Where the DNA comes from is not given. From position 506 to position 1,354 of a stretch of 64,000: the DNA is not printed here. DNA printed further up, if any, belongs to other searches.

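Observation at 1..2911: Tandem paralogous Cys-rich zinc-ribbon proteins bracketing a small Ser-hydrolase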

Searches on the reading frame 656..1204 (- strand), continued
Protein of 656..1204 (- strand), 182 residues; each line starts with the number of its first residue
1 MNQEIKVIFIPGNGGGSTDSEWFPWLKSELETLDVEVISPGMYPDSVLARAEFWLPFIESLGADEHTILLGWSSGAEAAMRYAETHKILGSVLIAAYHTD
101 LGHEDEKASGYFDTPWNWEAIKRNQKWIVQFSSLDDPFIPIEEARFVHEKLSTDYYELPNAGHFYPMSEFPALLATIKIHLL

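Call 95: find_encoding_contigs(protein=P0301, flank=8000, max_places=1)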
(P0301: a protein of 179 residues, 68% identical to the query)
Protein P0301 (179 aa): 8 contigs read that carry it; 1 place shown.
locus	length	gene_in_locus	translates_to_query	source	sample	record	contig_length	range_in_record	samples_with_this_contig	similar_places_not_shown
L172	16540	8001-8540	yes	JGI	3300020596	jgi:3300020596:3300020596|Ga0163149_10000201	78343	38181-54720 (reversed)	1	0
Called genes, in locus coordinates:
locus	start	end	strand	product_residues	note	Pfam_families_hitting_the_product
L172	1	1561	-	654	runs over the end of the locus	PF08206:OB_RNB (faint), PF17849:OB_Dis3, PF17876:CSD2, PF00773:RNB, PF00575:S1 (faint)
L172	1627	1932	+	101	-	PF00886:Ribosomal_S16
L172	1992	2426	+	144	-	PF13083:KH_KhpA-B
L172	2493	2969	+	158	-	PF00293:NUDIX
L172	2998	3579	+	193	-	-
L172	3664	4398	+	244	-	PF01746:tRNA_m1G_MT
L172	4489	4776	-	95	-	-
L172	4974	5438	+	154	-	-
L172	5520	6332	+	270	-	PF01509:TruB_N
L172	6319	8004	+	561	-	-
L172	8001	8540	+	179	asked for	PF06821:Ser_hydrolase (weak)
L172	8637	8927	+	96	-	PF01022:HTH_5, PF01047:MarR, PF12840:HTH_20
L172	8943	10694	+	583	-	-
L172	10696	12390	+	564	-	-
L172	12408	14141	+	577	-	-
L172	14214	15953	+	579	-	-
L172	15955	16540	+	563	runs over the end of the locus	-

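Call 96: find_encoding_contigs(protein=P0306, flank=8000, max_places=1)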
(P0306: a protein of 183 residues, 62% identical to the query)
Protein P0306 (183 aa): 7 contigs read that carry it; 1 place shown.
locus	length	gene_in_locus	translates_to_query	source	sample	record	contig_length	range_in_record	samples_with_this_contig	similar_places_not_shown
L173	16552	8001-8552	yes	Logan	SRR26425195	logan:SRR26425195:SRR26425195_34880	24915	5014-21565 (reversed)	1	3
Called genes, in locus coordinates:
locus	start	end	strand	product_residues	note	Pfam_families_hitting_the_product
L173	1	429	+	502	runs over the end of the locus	PF01225:Mur_ligase, PF08245:Mur_ligase_M, PF02875:Mur_ligase_C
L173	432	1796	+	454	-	PF00275:EPSP_synthase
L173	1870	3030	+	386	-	PF01820:Dala_Dala_lig_N, PF02786:CPSase_L_D2 (faint), PF07478:Dala_Dala_lig_C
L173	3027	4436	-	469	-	PF08245:Mur_ligase_M, PF02875:Mur_ligase_C (faint)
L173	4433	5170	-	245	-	PF12146:Hydrolase_4, PF00561:Abhydrolase_1, PF12697:Abhydrolase_6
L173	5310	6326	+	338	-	PF06723:MreB_Mbl, PF00022:Actin, PF00012:HSP70, PF14450:FtsA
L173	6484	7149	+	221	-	PF13177:DNA_pol3_delta2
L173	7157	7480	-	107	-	-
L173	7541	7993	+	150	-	PF00719:Pyrophosphatase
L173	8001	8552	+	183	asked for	PF00561:Abhydrolase_1 (faint), PF12697:Abhydrolase_6 (faint), PF06821:Ser_hydrolase (weak)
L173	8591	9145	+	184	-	PF01765:RRF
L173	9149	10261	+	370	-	PF02163:Peptidase_M50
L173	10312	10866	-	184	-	-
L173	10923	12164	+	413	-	PF01541:GIY-YIG (weak), PF08459:UvrC_RNaseH_dom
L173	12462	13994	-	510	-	PF00239:Resolvase, PF07508:Recombinase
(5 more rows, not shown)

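Call 100: find_encoding_contigs(protein=P0329, flank=8000, max_places=1)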
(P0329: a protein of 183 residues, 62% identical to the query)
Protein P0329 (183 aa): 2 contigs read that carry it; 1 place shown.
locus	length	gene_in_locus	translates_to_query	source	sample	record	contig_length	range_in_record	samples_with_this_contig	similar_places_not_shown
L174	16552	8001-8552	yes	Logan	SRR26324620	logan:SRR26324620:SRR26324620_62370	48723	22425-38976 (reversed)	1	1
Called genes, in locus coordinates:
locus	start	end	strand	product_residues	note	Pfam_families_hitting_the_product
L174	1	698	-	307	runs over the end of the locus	-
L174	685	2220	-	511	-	PF01547:SBP_bac_1, PF13416:SBP_bac_8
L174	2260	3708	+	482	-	PF12229:PG_binding_4, PF07501:G5 (faint), PF04294:VanW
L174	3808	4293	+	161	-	PF01467:CTP_transf_like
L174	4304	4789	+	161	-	PF02643:DUF192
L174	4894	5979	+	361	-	PF00814:TsaD, PF22521:HypF_C_2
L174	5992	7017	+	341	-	PF02646:RmuC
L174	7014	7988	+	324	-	PF01757:Acyl_transf_3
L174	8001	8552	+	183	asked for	PF00561:Abhydrolase_1 (faint), PF06821:Ser_hydrolase, PF12697:Abhydrolase_6 (faint)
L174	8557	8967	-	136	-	PF00583:Acetyltransf_1, PF13508:Acetyltransf_7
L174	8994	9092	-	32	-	-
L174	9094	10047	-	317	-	PF00389:2-Hacid_dh, PF02826:2-Hacid_dh_C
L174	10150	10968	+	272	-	PF01978:TrmB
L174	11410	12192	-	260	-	PF06182:ABC2_membrane_6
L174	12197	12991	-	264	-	PF06182:ABC2_membrane_6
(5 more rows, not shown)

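Call 101: find_encoding_contigs(protein=P0352, flank=8000, max_places=1)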
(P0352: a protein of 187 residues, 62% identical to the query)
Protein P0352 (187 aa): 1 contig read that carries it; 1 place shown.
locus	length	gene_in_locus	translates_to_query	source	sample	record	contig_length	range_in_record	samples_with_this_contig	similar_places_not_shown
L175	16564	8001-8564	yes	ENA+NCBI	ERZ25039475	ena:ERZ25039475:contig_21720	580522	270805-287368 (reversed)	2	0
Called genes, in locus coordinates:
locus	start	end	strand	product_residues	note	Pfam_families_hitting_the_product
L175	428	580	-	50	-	-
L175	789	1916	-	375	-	PF00361:Proton_antipo_M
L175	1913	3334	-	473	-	PF00361:Proton_antipo_M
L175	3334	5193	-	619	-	PF00662:Proton_antipo_N, PF00361:Proton_antipo_M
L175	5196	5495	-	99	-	PF00420:Oxidored_q2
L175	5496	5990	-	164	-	PF00499:Oxidored_q3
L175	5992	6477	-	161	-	PF14697:Fer4_21 (weak), PF13237:Fer4_10, PF00037:Fer4 (weak), PF12838:Fer4_7, PF13183:Fer4_8 (weak), PF13187:Fer4_9, PF13484:Fer4_16 (weak), PF00037:Fer4, +3 more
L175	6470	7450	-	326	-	PF00146:NADHdh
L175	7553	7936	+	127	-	-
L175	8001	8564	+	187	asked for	PF06821:Ser_hydrolase, PF12697:Abhydrolase_6 (weak)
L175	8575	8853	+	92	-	PF01253:SUI1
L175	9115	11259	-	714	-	PF13510:Fer2_4 (weak), PF10588:NADH-G_4Fe-4S_3, PF22117:Fer4_Nqo3, PF04879:Molybdop_Fe4S4, PF00384:Molybdopterin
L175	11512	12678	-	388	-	PF01512:Complex1_51K, PF10531:SLBB, PF22461:SLBB_2 (weak), PF10589:NADH_4Fe-4S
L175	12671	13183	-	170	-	PF01257:2Fe-2S_thioredx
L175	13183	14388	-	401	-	PF00346:Complex1_49kDa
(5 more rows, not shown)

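Call 102: find_encoding_contigs(protein=P0341, flank=8000, max_places=1)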
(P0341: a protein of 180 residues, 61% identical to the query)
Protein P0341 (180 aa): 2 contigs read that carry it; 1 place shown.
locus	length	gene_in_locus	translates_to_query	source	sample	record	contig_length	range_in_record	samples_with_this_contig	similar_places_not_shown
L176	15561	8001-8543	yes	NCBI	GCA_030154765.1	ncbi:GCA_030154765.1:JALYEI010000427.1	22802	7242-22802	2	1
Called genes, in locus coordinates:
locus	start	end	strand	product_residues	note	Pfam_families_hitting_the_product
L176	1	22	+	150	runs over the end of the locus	PF09424:YqeY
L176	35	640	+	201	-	PF09335:VTT_dom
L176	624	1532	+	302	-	PF03690:MYG1_exonuc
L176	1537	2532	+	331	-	PF01018:GTP1_OBG, PF03193:RsgA_GTPase (faint), PF01926:MMR_HSR1, PF02421:FeoB_N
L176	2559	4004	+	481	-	PF02934:GatB_N, PF02637:GatB_Yqey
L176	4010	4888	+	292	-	PF01116:F_bP_aldolase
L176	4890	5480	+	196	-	PF00702:Hydrolase, PF13419:HAD_2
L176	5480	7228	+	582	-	-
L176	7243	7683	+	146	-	PF04307:YdjM (weak)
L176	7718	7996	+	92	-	PF25212:HVO_A0114, PF13412:HTH_24 (weak)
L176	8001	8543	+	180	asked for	PF06342:DUF1057 (weak), PF06821:Ser_hydrolase, PF12697:Abhydrolase_6 (faint)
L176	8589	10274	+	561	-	PF01565:FAD_binding_4, PF02913:FAD-oxidase_C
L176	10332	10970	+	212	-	PF01386:Ribosomal_L25p, PF14693:Ribosomal_TL5_C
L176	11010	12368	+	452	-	PF13406:SLT_2 (weak)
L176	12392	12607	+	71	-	PF01197:Ribosomal_L31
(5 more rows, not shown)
